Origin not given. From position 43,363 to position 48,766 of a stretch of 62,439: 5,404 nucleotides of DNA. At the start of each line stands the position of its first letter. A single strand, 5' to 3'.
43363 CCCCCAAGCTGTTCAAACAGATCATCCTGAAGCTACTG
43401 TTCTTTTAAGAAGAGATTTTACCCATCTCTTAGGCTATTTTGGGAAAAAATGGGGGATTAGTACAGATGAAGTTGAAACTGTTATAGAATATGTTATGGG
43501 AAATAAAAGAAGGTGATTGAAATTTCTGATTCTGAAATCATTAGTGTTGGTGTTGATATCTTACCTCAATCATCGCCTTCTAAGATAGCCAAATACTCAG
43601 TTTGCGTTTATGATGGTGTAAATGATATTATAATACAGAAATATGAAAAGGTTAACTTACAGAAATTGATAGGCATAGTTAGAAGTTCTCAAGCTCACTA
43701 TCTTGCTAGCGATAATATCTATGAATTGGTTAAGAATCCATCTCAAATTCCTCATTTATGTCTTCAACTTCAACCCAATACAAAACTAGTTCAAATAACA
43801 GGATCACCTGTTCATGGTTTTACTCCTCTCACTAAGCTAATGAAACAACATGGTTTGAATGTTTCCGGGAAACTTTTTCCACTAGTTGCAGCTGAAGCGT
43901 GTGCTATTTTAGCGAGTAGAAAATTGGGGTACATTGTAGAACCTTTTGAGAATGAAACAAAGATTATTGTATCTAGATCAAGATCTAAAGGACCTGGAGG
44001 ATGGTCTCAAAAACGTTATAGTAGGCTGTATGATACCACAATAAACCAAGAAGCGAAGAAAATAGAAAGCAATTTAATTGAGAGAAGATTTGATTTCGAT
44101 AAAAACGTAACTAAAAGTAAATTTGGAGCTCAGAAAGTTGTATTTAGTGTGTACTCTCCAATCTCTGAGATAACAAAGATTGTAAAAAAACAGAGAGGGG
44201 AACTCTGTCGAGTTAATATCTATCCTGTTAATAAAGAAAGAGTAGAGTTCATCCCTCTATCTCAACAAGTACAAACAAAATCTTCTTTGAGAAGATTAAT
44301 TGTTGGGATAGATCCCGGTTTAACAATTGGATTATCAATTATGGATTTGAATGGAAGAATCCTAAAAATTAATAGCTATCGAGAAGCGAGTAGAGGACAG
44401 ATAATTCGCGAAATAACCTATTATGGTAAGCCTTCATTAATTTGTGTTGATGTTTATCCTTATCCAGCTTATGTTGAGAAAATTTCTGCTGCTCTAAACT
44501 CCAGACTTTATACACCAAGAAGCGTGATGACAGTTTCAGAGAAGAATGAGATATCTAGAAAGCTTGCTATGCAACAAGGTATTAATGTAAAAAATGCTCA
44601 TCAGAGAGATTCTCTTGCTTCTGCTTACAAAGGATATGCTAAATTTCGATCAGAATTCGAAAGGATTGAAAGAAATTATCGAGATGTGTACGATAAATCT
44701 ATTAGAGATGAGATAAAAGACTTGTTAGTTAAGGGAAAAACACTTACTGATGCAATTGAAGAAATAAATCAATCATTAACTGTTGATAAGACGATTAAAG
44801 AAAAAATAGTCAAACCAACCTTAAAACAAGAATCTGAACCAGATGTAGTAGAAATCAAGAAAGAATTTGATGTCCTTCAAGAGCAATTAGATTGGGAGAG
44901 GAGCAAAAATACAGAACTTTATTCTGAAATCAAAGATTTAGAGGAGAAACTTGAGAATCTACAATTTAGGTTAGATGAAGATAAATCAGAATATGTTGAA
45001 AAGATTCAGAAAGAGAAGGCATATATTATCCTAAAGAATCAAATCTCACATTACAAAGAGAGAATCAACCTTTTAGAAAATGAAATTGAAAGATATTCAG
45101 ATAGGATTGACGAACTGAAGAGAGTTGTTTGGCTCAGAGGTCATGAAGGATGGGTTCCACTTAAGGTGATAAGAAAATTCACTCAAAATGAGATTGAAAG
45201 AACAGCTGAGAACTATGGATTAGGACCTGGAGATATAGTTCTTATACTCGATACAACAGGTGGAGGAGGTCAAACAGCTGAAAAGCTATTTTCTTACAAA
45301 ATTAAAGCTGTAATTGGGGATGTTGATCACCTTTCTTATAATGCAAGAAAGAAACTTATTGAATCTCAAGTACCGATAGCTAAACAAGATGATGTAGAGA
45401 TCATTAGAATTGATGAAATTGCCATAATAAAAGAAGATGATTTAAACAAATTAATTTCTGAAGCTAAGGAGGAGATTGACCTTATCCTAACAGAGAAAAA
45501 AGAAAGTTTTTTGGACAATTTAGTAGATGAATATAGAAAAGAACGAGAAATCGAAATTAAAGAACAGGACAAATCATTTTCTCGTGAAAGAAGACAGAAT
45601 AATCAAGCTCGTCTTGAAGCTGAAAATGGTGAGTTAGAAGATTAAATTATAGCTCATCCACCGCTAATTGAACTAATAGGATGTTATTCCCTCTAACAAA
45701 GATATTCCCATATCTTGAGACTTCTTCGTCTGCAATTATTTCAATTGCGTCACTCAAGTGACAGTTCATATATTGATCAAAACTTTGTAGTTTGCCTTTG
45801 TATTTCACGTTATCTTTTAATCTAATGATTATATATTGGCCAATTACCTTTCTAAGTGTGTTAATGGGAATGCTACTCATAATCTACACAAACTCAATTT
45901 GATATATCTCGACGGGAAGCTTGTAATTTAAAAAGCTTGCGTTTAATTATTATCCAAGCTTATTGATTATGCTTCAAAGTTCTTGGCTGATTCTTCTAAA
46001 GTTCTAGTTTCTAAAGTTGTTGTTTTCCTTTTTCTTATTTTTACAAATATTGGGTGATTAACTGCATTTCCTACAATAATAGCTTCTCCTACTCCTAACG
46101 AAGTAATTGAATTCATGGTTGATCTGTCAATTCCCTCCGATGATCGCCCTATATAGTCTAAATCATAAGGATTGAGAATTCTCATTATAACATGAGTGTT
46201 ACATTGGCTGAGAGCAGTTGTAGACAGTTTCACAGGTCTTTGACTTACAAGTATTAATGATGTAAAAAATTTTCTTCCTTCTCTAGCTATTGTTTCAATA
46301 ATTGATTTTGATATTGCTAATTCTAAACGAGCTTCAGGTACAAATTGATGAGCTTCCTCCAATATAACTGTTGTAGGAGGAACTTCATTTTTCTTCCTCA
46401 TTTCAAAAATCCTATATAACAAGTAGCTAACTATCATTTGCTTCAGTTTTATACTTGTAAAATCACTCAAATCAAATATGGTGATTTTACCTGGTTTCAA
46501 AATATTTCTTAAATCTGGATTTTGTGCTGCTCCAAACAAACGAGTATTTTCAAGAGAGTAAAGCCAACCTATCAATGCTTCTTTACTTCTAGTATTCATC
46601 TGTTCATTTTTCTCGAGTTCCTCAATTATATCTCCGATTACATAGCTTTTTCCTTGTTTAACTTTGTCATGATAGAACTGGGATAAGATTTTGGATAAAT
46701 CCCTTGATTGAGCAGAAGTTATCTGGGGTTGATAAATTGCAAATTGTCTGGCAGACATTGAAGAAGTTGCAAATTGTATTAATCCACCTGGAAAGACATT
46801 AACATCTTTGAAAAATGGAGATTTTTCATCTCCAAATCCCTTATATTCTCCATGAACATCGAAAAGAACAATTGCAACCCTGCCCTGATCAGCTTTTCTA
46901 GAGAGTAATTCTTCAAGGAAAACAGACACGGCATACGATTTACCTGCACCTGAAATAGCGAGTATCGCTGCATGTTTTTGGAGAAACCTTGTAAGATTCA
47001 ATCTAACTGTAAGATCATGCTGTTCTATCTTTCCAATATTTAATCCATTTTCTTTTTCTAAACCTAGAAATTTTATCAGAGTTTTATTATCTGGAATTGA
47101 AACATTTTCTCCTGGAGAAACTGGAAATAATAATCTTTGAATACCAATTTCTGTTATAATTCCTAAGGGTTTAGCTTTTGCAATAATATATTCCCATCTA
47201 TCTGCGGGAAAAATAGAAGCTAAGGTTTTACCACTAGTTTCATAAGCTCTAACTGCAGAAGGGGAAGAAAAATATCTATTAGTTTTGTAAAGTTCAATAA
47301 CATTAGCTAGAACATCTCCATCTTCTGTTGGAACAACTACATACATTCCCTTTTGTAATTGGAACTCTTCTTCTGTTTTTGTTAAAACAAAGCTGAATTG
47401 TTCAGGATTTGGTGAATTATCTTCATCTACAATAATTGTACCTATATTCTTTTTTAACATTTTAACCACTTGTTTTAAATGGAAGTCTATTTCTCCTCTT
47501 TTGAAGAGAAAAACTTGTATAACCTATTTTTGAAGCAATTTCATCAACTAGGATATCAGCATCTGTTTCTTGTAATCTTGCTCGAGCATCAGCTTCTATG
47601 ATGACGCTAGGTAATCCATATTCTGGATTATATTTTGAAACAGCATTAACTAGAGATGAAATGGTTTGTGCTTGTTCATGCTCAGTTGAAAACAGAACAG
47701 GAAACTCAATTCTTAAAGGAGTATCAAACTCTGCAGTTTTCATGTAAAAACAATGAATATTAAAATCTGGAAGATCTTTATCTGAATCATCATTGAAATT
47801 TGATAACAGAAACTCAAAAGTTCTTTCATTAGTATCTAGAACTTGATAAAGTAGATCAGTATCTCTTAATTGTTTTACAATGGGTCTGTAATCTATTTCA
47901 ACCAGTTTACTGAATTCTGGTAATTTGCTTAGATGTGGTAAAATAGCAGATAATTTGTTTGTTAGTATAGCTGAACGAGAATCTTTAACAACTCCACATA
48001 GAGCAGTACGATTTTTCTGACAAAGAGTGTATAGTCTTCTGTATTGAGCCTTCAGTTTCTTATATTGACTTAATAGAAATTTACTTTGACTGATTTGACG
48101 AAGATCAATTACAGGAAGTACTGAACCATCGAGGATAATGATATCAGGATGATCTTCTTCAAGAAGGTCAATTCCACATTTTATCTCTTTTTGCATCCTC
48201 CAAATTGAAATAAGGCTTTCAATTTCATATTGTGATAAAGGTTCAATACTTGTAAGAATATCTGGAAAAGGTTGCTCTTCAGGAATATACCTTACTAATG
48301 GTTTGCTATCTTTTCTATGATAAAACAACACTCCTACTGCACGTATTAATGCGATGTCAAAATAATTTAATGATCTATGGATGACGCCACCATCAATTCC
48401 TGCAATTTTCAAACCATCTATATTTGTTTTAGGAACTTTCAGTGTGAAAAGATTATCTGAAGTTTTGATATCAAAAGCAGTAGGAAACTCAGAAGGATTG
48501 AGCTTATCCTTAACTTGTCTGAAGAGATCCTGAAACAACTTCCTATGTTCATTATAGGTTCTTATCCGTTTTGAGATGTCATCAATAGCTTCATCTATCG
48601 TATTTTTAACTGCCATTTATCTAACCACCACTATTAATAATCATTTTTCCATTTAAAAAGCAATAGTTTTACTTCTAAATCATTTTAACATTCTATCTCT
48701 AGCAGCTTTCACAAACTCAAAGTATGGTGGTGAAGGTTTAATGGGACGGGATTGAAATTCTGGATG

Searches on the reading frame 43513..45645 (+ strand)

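Call 59: search_protein_families(library=pfam, proteins=[window:43513-45645:+], max_evalue=0.001)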
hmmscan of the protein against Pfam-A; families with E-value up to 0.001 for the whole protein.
window:43513-45645:+ (710 aa): 1 family
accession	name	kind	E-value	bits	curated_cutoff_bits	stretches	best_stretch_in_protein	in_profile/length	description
PF04312.18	DUF460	-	9.9e-39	132.6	28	1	230-371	5-135/135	Protein of unknown function (DUF460)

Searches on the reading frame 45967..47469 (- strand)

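Call 59: search_protein_families(library=pfam, proteins=[window:45967-47469:-], max_evalue=0.001)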
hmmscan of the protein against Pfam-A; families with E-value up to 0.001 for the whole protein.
window:45967-47469:- (500 aa): 1 family
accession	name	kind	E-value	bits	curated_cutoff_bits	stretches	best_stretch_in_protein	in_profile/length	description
PF01935.23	DUF87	-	1.1e-29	104.5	23.2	1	144-354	2-220/220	Helicase HerA, central domain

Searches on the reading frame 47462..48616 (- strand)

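Call 59: search_protein_families(library=pfam, proteins=[window:47462-48616:-], max_evalue=0.001)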
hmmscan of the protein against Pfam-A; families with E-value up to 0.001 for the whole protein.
window:47462-48616:- (384 aa): 1 family
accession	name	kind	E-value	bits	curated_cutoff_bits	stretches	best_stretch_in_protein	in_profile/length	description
PF09376.16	NurA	-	4.9e-21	75.8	21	1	70-347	2-253/254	NurA domain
